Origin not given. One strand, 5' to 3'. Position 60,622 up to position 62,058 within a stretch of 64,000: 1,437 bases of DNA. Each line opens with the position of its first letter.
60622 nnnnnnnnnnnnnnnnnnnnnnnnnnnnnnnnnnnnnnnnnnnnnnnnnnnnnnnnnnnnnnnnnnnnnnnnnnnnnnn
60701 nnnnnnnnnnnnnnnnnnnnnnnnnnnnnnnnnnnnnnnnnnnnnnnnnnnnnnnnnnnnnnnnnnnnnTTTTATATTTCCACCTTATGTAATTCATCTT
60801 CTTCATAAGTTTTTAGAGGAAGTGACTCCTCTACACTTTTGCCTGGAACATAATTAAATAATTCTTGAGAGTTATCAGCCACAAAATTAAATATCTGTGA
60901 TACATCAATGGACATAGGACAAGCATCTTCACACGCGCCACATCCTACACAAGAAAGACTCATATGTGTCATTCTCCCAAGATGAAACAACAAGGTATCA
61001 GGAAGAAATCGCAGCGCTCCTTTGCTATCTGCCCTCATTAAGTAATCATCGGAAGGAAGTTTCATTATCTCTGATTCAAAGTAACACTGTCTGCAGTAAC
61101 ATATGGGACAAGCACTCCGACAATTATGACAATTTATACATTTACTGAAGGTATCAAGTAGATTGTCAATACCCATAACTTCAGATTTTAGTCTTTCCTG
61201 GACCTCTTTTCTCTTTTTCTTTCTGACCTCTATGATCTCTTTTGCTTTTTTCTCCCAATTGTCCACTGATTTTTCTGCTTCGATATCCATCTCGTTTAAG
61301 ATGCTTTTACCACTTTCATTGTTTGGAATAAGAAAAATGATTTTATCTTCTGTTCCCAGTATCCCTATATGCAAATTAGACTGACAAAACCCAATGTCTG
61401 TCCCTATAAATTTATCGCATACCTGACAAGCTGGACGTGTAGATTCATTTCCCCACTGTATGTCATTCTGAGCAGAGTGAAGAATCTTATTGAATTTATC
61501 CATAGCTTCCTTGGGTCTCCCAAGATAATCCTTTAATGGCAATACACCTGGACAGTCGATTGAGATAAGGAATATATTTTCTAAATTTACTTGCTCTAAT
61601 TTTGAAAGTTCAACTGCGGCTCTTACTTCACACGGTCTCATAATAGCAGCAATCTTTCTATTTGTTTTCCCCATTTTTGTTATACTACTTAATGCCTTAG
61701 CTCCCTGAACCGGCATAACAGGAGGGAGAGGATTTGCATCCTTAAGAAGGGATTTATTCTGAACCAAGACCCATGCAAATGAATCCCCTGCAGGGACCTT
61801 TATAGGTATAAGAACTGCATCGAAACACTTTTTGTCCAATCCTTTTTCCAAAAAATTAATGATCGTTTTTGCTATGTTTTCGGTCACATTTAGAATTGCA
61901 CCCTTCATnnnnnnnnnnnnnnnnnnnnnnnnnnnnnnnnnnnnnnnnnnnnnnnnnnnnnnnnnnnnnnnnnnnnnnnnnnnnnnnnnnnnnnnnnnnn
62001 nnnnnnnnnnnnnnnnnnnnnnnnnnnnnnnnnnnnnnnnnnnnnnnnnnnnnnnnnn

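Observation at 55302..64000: Second Mvh-type [NiFe] hydrogenase wired to HdrA x2, FrhB/FdhB-like x2, MvhD x2, a TauE-family membrane protein and a small ferredoxin-like ORF, with no HdrBC: candidate undescribed electron-bifurcating hydrogenase complex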

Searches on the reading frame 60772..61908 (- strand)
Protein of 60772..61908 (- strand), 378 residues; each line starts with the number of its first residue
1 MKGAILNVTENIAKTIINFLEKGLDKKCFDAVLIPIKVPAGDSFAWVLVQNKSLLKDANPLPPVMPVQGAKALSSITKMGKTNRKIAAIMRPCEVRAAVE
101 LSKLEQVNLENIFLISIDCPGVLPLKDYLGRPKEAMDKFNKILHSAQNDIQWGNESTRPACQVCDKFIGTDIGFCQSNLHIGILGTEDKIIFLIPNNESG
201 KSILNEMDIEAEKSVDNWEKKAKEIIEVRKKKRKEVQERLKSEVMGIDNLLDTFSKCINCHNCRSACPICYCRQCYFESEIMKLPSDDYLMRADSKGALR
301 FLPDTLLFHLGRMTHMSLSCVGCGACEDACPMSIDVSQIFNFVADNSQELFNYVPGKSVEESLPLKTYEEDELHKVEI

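Call 7: search_protein_families(library=pfam, proteins=[window:60772-61908:-], max_evalue=0.01)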
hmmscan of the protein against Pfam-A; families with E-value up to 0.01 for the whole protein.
window:60772-61908:- (378 aa): 13 families
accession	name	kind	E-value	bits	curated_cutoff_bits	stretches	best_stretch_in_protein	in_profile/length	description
PF13183.11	Fer4_8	-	1.6e-08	35.4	27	1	255-334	3-68/68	4Fe-4S dicluster domain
PF12797.12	Fer4_2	-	4.5e-07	29.8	24.5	2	317-331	7-21/22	4Fe-4S binding domain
PF00037.32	Fer4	-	1.1e-06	28.6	21.1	2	319-332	7-20/24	4Fe-4S binding domain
PF13187.11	Fer4_9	-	5.3e-06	26.8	27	1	256-333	1-50/52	4Fe-4S dicluster domain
PF13237.11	Fer4_10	-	5.4e-06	26.7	25.5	1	317-332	6-21/53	4Fe-4S dicluster domain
PF13534.11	Fer4_17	-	1.5e-05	25.9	22.2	1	256-335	1-61/61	4Fe-4S dicluster domain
PF17179.9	Fer4_22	-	8e-05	23.9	27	0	315-334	76-95/95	4Fe-4S dicluster domain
PF12838.12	Fer4_7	-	0.00011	23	27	1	256-333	1-51/52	4Fe-4S dicluster domain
PF04432.18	FrhB_FdhB_C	-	0.00017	21.9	23.3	1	84-211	2-140/150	Coenzyme F420 hydrogenase/dehydrogenase, beta subunit C terminus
PF12800.12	Fer4_4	-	0.0012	19.5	24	1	319-332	3-16/17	4Fe-4S binding domain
PF12837.12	Fer4_6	-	0.0014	18.9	25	1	319-332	8-21/24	4Fe-4S binding domain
PF13370.11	Fer4_13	-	0.0017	19.4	24.5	0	255-274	4-23/58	4Fe-4S single cluster domain of Ferredoxin I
PF12798.12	Fer4_3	-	0.002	19.3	27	1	320-333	1-14/15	4Fe-4S binding domain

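Call 8: search_protein_families(library=ncbifam, proteins=[window:60772-61908:-], max_evalue=0.001)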
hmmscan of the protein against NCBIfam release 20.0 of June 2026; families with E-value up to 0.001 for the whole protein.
window:60772-61908:- (378 aa): 15 families
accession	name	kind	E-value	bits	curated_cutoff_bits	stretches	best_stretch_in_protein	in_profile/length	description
TIGR02910.1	sulfite_red_A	equivalog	1.2e-06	28.1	323.15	0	319-345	302-328/334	anaerobic sulfite reductase subunit AsrA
TIGR00314.1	cdhA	equivalog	7.4e-06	24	781.3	0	167-269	308-413/784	CO dehydrogenase/acetyl-CoA synthase complex subunit alpha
TIGR01971.1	NuoI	subfamily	1.1e-05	25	113.05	0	319-351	82-115/121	NADH-quinone oxidoreductase, chain I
NF004898.0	PRK06259.1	equivalog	3e-05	22.8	385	1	217-337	97-205/488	fumarate reductase (CoM/CoB) subunit TfrB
NF038196.1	ferrodoxin_EFR1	subfamily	3.1e-05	24.1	75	0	314-333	180-199/242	EFR1 family ferrodoxin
NF004537.0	PRK05888.1-3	equivalog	3.3e-05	23.5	163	0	235-269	49-82/204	NADH-quinone oxidoreductase subunit NuoI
NF042909.1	FMH_DH_FwdF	exception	8.1e-05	21.9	375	0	313-340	10-38/336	tungsten-dependent formylmethanofuran dehydrogenase subunit FwdF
NF006391.0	PRK08640.1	equivalog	0.00011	21.2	244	0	318-360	152-196/254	succinate dehydrogenase iron-sulfur subunit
NF004538.0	PRK05888.1-4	equivalog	0.00014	21.5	135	0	319-350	101-133/162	NADH-quinone oxidoreductase subunit NuoI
NF004616.0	PRK05950.1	subfamily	0.00018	20.7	228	0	232-274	126-166/238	succinate dehydrogenase iron-sulfur subunit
TIGR02176.1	pyruv_ox_red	equivalog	0.0002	19.3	911.35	1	255-334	683-755/1167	pyruvate:ferredoxin (flavodoxin) oxidoreductase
NF040829.1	sulfhyd_ShyB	equivalog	0.00021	20.4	690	0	317-345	303-331/334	NAD(P)-dependent hydrogenase/sulfhydrogenase 2 subunit beta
NF004536.0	PRK05888.1-1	equivalog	0.0006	19.2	212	0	319-350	98-130/180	NADH-quinone oxidoreductase subunit NuoI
NF008369.0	PRK11168.1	equivalog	0.0007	18.6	278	0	319-341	59-81/401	anaerobic glycerol-3-phosphate dehydrogenase subunit C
NF007204.0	PRK09625.1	equivalog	0.00092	19.2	125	0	319-353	90-124/133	pyruvate flavodoxin oxidoreductase subunit delta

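Call 10: find_homologous_proteins(query=window:60772-61908:-, max_evalue=0.00001)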
Query window:60772-61908:- (378 aa): 1483 proteins with E <= 0.00001 among 5300 candidates; the best 120 are listed.
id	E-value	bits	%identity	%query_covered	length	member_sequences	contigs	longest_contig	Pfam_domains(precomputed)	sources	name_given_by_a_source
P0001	1.0e-254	862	100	100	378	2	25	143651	PF12797.13,PF00037.33,PF13534.12,PF13237.12,PF13183.12,PF13187.12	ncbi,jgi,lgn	-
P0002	1.3e-217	740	84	100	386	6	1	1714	PF12797.13,PF04432.19,PF00037.33,PF13534.12,PF13237.12,PF13183.12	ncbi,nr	ncbi:Coenzyme F420 hydrogenase/dehydrogenase, beta subunit C-terminal domain [candidate division WOR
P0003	2.5e-196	670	75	100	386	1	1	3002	PF17179.10,PF12797.13,PF04432.19,PF00037.33,PF12838.13,PF13237.12,PF13183.12,PF13187.12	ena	-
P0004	3.4e-185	633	70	100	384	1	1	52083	PF12797.13,PF04432.19,PF00037.33,PF12838.13,PF13237.12,PF13183.12,PF13187.12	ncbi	-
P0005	5.7e-178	610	71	100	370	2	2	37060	PF12797.13,PF00037.33,PF13534.12,PF13237.12,PF13183.12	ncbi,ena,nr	ncbi:4Fe-4S dicluster domain-containing protein [candidate division WOR-3 bacterium]|nr:4Fe-4S diclu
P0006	4.4e-176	603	69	100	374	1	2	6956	PF12797.13,PF00037.33,PF13484.12,PF12838.13,PF13534.12,PF13237.12,PF13183.12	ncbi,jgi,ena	-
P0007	2.2e-162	558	62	100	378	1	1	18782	PF12797.13,PF00037.33,PF13484.12,PF12838.13,PF13237.12,PF13183.12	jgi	jgi:formate dehydrogenase subunit beta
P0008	5.6e-155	534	60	99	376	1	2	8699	PF04432.19,PF00037.33,PF13237.12,PF13183.12,PF13187.12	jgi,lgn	-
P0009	6.0e-153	527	60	99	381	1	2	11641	PF12797.13,PF04432.19,PF00037.33,PF13534.12,PF13237.12,PF13183.12,PF13187.12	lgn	-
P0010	2.6e-151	522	60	100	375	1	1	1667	PF12797.13,PF00037.33,PF13484.12,PF13534.12,PF13237.12,PF13183.12,PF13187.12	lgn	-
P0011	4.7e-151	521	59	99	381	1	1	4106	PF12797.13,PF04432.19,PF00037.33,PF13534.12,PF13237.12,PF13183.12,PF13187.12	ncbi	-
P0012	1.1e-150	520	59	100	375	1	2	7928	PF12797.13,PF00037.33,PF13484.12,PF13534.12,PF13237.12,PF13183.12,PF13187.12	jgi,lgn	-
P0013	7.9e-150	517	60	100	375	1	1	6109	PF12797.13,PF00037.33,PF13484.12,PF13534.12,PF13237.12,PF13183.12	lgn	-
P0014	1.6e-149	516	59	100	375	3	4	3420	PF17179.10,PF12797.13,PF13534.12,PF13237.12,PF13183.12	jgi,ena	-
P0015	2.5e-149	515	59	100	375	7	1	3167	PF12797.13,PF00037.33,PF13534.12,PF13237.12,PF13183.12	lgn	-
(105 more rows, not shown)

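Call 11: find_encoding_contigs(protein=P0001, flank=10000, max_places=4)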
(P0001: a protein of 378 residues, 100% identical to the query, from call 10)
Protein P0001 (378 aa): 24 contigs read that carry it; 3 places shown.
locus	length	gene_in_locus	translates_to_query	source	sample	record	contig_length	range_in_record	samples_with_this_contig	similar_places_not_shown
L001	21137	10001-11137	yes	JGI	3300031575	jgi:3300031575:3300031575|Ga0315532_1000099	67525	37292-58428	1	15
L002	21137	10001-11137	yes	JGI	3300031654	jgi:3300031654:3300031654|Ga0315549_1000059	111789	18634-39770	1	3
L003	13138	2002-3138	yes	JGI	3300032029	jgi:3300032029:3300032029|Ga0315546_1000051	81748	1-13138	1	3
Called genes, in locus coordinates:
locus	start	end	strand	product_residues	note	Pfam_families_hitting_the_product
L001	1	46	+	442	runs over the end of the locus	PF00072:Response_reg, PF01597:GCV_H, PF13183:Fer4_8, PF13187:Fer4_9, PF13534:Fer4_17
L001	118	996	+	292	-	PF02754:CCG, PF22196:HdrB-like_C (faint), PF02754:CCG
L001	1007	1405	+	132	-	PF21476:PF0610-like_N (weak)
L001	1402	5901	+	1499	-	PF00037:Fer4, PF14691:Fer4_20, PF07992:Pyr_redox_2, PF13738:Pyr_redox_3, PF07992:Pyr_redox_2, PF07992:Pyr_redox_2, PF13450:NAD_binding_8, PF12838:Fer4_7, +19 more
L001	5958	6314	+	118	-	PF02635:DsrE (weak), PF13686:DrsE_2 (weak)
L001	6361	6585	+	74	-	PF01206:TusA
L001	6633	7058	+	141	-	PF02662:FlpD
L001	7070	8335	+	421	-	PF00890:FAD_binding_2 (weak), PF03486:HI0933_like (faint), PF07992:Pyr_redox_2 (weak), PF12831:FAD_oxidored (weak)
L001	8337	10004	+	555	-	PF13738:Pyr_redox_3 (weak), PF00890:FAD_binding_2 (weak), PF07992:Pyr_redox_2, PF12831:FAD_oxidored (weak), PF13237:Fer4_10 (weak), PF14697:Fer4_21, PF12838:Fer4_7, PF13187:Fer4_9 (weak), +5 more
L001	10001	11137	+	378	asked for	PF13534:Fer4_17 (faint), PF13237:Fer4_10 (faint), PF00037:Fer4 (faint), PF12797:Fer4_2 (faint), PF13183:Fer4_8, PF13187:Fer4_9 (weak)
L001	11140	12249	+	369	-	PF04432:FrhB_FdhB_C (faint), PF13187:Fer4_9 (faint), PF12797:Fer4_2 (faint), PF13237:Fer4_10 (faint), PF13484:Fer4_16 (faint)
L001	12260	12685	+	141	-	PF02662:FlpD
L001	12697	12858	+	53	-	-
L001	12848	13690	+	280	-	PF01925:TauE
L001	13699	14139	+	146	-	PF02662:FlpD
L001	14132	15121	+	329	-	PF01058:Oxidored_q6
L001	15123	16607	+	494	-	PF27537:HoxH, PF00374:NiFeSe_Hases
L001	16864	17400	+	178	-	PF01750:HycI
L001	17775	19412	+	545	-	PF07992:Pyr_redox_2, PF00037:Fer4 (weak), PF02662:FlpD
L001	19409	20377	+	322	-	PF01058:Oxidored_q6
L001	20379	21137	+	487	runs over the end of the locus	PF27537:HoxH, PF00374:NiFeSe_Hases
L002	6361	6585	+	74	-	PF01206:TusA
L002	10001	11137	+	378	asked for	PF13534:Fer4_17 (faint), PF13237:Fer4_10 (faint), PF00037:Fer4 (faint), PF12797:Fer4_2 (faint), PF13183:Fer4_8, PF13187:Fer4_9 (weak)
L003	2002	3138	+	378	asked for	PF13534:Fer4_17 (faint), PF13237:Fer4_10 (faint), PF00037:Fer4 (faint), PF12797:Fer4_2 (faint), PF13183:Fer4_8, PF13187:Fer4_9 (weak)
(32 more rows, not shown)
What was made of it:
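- The junction is present in at least 24 independently assembled contigs (call 11).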

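Call 15: search_solved_structures(query=window:60772-61908:-, max_evalue=1)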
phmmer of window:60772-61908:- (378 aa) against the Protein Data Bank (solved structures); distinct sequences matched with E-value up to 1: 52.
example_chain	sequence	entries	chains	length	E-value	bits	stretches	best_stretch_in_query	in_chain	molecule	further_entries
9t1s_M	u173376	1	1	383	7.6e-34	120.5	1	24-359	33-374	formate dehydrogenase (coenzyme F420)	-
8rvu_E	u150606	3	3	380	1.5e-28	103.1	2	159-360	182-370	Formate dehydrogenase, beta subunit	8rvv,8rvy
7bkb_E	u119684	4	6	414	1e-20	77.3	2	247-372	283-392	Formate dehydrogenase, beta subunit (F420)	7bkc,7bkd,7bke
8e9g_I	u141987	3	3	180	0.0048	19.2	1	264-350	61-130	NADH-quinone oxidoreductase subunit I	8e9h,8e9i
8qby_I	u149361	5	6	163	0.02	17.2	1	318-351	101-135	NADH-quinone oxidoreductase subunit I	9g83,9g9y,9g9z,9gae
6kif_C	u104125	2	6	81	0.035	16.3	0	318-334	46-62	Photosystem I iron-sulfur center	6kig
2fug_9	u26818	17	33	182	0.045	16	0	318-336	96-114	NADH-quinone oxidoreductase chain 9 | NADH-QUINONE OXIDOREDUCTASE SUBUNIT 9 | NADH-quinone oxidoreductase subunit I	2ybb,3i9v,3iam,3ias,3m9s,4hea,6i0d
3cf4_A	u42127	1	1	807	0.045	16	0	313-346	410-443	Acetyl-CoA decarboxylase/synthase alpha subunit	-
7aqr_I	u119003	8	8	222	0.056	15.6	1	318-351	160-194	NADH dehydrogenase [ubiquinone] iron-sulfur protein 8-A, mitochondrial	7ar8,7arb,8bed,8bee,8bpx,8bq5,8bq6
7qco_C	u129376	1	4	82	0.058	15.6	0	318-337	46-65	Photosystem I iron-sulfur center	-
7a23_D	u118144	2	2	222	0.069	15.4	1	318-351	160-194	TYKY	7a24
9m4f_C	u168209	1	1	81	0.072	15.3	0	319-333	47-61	PsaC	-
7s3d_C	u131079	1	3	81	0.072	15.3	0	318-334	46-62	PsaC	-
8zo9_c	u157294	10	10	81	0.083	15.1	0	318-333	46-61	Photosystem I iron-sulfur center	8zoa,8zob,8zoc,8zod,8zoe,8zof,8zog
6x89_S8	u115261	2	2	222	0.09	15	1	318-351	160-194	NADH dehydrogenase [ubiquinone] iron-sulfur protein 8, mitochondrial | NDUS8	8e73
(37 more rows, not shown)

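Call 19: find_related_loci(query=A1, collection=genome_contigs, flank=10000)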
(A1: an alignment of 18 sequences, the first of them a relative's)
Query A1 (378 aa) in genome_contigs; peptide patterns used: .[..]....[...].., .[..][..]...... (x = any residue, [..] = any of these).
600 stretches matched a pattern (row limit reached: there are more); 162 encode a relative of the query (tblastn E <= 1e-3); the best 80 are kept; 80 distinct loci.
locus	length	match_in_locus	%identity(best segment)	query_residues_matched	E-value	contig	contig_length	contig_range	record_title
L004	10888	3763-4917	86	1-377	0e+0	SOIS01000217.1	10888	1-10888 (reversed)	MAG: Candidatus Cloacimonadota bacterium isolate E29_bin43 NODE_1926_length_10888_cov_5.467461, whole genome shotgun seq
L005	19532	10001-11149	70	1-377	0e+0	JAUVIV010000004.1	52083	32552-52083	MAG: bacterium isolate CSMAG_437 CSMAG_437_k127_1149970_length_52083_cov_15.6885, whole genome shotgun sequence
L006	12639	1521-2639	59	1-377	2e-156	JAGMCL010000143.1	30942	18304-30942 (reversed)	MAG: candidate division WOR-3 bacterium isolate RS_17_14 ZL495.bin.14.fa_143, whole genome shotgun sequence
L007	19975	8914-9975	60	15-377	1e-151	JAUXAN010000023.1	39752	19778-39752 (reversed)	MAG: bacterium isolate CSMAG_2763 CSMAG_2763_k141_271751_length_39752_cov_256.8578, whole genome shotgun sequence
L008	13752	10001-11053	60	16-377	9e-147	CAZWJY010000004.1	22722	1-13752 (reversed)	MAG TPA_asm: uncultured bacterium isolate binchicken_co349_111 genome assembly, contig: NODE_485_length_22722_cov_20.300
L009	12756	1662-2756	55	2-377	4e-142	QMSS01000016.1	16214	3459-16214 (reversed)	MAG: Thermoplasmata archaeon isolate B82_G9 B82_Guay9_scaffold_02845, whole genome shotgun sequence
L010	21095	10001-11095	55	2-377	8e-142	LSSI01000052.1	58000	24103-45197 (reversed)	MAG: Thermoplasmatales archaeon SM1-50 WOR1_30_36_335, whole genome shotgun sequence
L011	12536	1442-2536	57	2-377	2e-141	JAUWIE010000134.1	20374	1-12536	MAG: Thermoplasmatota archaeon isolate CSMAG_2286 CSMAG_2286_k141_1256247_length_20374_cov_9.8710, whole genome shotgun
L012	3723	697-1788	56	3-377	4e-145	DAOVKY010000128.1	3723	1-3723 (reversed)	MAG TPA_asm: bacterium isolate CSMAG_1431 CSMAG_1431_k141_1973959_length_3723_cov_22.1228, whole genome shotgun sequence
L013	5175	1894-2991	54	1-377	5e-141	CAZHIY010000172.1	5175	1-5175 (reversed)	MAG TPA_asm: uncultured Thermoplasmatales archaeon isolate binchicken_co129_679 genome assembly, contig: NODE_57372_leng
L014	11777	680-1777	54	2-377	5e-139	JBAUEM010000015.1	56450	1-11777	MAG: Dehalococcoidia bacterium isolate MFD13097_ilm_asm_bin13 k127_284368, whole genome shotgun sequence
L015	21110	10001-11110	53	1-369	2e-138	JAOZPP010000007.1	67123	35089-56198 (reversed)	MAG: bacterium isolate GMC4.metabat2.244 GMC4_142_length_67123_cov_25.425225, whole genome shotgun sequence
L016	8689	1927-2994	54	2-367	1e-135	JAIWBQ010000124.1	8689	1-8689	MAG: bacterium isolate SFP3_RM_33 k127_10589603_179778, whole genome shotgun sequence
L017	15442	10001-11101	55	2-377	4e-135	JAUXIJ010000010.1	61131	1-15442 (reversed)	MAG: Candidatus Cloacimonadota bacterium isolate CSMAG_2978 CSMAG_2978_k119_26685_length_61131_cov_9.9973, whole genome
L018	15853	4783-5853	54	2-368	4e-135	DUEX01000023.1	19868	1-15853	MAG TPA_asm: Dehalococcoidia bacterium isolate W265 Contig23, whole genome shotgun sequence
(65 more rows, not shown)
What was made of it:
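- Some hosts are archaea: Thermoplasmata and Methanomassiliicoccales (call 19). Most hosts are bacteria such as Cloacimonadota, WOR-3, Aminicenantes and Fermentibacteria (call 19).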

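Call 56: fold_search(model_id=the predicted structure, library=pdb)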
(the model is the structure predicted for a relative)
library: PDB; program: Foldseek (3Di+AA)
matches with E <= 10: 198; with E <= 0.001: 17
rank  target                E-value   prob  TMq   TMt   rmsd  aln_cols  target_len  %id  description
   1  8rvu_E                4.3e-15  1.00  0.64  0.64   6.4       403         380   23  CryoEM structure of the Elp-Hdr complex of Methanothermobacter marburgensis state 2 (composite structure) (released 2025-05-14)
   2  7bkb_E                7.2e-13  1.00  0.61  0.56   7.3       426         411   19  Formate dehydrogenase - heterodisulfide reductase - formylmethanofuran dehydrogenase complex from Methanospirillum hun (released 2021-09-29)
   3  7npa_N                6.2e-06  1.00  0.40  0.27   7.2       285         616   16  Crystal structure of the Coenzyme F420-dependent sulfite reductase from Methanothermococcus thermolithotrophicus at 1. (released 2022-03-23)
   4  7npa_A                1.1e-05  1.00  0.44  0.28   6.2       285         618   17  Crystal structure of the Coenzyme F420-dependent sulfite reductase from Methanothermococcus thermolithotrophicus at 1. (released 2022-03-23)
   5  6qgr_B                2.7e-05  1.00  0.45  0.56   6.0       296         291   13  The F420-reducing [NiFe] hydrogenase complex from Methanosarcina barkeri at the Nia-S state (released 2019-10-23)
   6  4ci0_C                3.3e-05  1.00  0.46  0.60   4.8       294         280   12  Electron cryo-microscopy of F420-reducing NiFe hydrogenase Frh (released 2014-02-26)
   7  7npa_D                4.8e-05  1.00  0.43  0.28   6.6       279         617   18  Crystal structure of the Coenzyme F420-dependent sulfite reductase from Methanothermococcus thermolithotrophicus at 1. (released 2022-03-23)
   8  8riu_B                5.0e-05  1.00  0.41  0.41   6.4       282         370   14  Crystal structure of the F420-reducing carbon monoxide dehydrogenase component from the ethanotroph Candidatus Ethanop (released 2024-10-02)
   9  6qii_B                5.3e-05  1.00  0.45  0.56   6.0       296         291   14  Xenon derivatization of the F420-reducing [NiFe] hydrogenase complex from Methanosarcina barkeri (released 2019-10-23)
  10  8rja_E                7.6e-05  1.00  0.40  0.43   5.8       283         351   15  Crystal structure of the F420-reducing formylmethanofuran dehydrogenase complex from the ethanotroph Candidatus Ethano (released 2024-10-02)
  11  7np8_A                1.0e-04  1.00  0.43  0.28   6.0       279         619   18  Crystal structure of the Coenzyme F420-dependent sulfite reductase from Methanocaldococcus jannaschii at 2.3-A resolut (released 2022-03-23)
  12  7np8_B                1.4e-04  1.00  0.42  0.27   6.4       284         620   16  Crystal structure of the Coenzyme F420-dependent sulfite reductase from Methanocaldococcus jannaschii at 2.3-A resolut (released 2022-03-23)
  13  9r51_B                3.5e-04  1.00  0.47  0.61   6.5       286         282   14  Dimeric state of the F420-reducing hydrogenase from Methanothermococcus thermolithotrophicus in crystalline form 1 (released 2025-10-22)
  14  5dqr_E                3.7e-04  1.00  0.35  0.33   5.9       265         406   15  The crystal structure of Arabidopsis 7-hydroxymethyl chlorophyll a reductase (HCAR) (released 2016-04-20)
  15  5dqr_B                4.8e-04  1.00  0.32  0.30   8.5       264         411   14  The crystal structure of Arabidopsis 7-hydroxymethyl chlorophyll a reductase (HCAR) (released 2016-04-20)
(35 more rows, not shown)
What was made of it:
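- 60772..61908 (-): fdhB-like 1 (378 aa). FrhB/FdhB-family fold plus an HdrC-like ferredoxin part. Cys sets fit four [4Fe-4S] clusters. Flavin binding was not verified. Cassette gene. Foldseek best hits ElpB 8rvu_E (E 4e-15, TM 0.64) and FdhB 7bkb_E (call 56).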
